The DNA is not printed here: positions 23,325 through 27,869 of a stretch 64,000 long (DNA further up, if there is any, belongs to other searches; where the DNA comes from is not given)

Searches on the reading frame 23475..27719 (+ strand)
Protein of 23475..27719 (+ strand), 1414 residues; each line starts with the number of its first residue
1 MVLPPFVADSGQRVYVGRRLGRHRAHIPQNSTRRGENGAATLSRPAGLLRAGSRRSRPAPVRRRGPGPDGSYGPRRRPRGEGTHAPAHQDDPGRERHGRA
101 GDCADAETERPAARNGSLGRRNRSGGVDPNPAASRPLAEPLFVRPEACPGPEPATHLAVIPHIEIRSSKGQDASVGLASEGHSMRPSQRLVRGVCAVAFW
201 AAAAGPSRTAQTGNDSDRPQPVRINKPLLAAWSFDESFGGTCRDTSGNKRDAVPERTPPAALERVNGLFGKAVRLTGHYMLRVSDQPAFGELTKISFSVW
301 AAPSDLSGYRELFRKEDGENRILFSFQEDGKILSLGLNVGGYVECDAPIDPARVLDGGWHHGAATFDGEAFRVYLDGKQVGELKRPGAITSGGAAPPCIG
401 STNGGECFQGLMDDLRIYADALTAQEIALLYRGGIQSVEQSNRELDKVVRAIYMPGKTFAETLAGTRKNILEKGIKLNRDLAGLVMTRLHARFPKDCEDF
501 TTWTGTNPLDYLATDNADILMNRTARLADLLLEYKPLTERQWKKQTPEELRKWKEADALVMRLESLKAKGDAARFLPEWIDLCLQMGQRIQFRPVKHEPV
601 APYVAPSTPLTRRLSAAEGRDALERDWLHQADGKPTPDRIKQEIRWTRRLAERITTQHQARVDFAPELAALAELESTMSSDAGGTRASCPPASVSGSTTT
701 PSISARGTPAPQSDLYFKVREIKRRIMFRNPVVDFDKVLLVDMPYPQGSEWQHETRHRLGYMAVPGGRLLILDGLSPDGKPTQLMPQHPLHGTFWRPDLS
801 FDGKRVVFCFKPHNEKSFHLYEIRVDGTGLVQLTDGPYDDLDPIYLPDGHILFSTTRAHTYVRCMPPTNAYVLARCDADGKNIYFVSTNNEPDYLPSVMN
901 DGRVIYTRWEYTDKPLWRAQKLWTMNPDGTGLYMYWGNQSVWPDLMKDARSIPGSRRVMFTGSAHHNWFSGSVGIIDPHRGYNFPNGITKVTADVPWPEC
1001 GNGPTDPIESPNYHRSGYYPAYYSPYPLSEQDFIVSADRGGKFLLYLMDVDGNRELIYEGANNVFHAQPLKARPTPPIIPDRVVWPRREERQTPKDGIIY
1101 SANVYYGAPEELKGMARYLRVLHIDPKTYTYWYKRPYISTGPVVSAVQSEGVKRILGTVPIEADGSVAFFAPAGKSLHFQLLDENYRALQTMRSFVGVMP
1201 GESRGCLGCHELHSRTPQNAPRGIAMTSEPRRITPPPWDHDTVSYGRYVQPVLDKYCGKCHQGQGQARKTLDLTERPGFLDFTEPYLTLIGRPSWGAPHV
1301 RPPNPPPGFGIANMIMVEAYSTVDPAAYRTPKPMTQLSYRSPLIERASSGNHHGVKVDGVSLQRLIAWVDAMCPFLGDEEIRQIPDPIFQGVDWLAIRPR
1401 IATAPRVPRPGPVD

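Call 9: search_protein_families(library=pfam, proteins=[window:23475-27719:+], max_evalue=0.001)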
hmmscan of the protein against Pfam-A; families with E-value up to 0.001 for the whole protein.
window:23475-27719:+ (1414 aa): 3 families
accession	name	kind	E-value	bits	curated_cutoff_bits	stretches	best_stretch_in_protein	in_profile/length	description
PF13385.13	Laminin_G_3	-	6.2e-24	85.3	27.6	1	287-428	12-151/151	Concanavalin A-like lectin/glucanases superfamily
PF18582.6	HZS_alpha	-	6.4e-22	78.4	26.6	1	1116-1211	3-98/98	Hydrazine synthase alpha subunit middle domain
PF07676.18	PD40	-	7.5e-05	23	20.9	0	830-858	1-30/38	WD40-like Beta Propeller Repeat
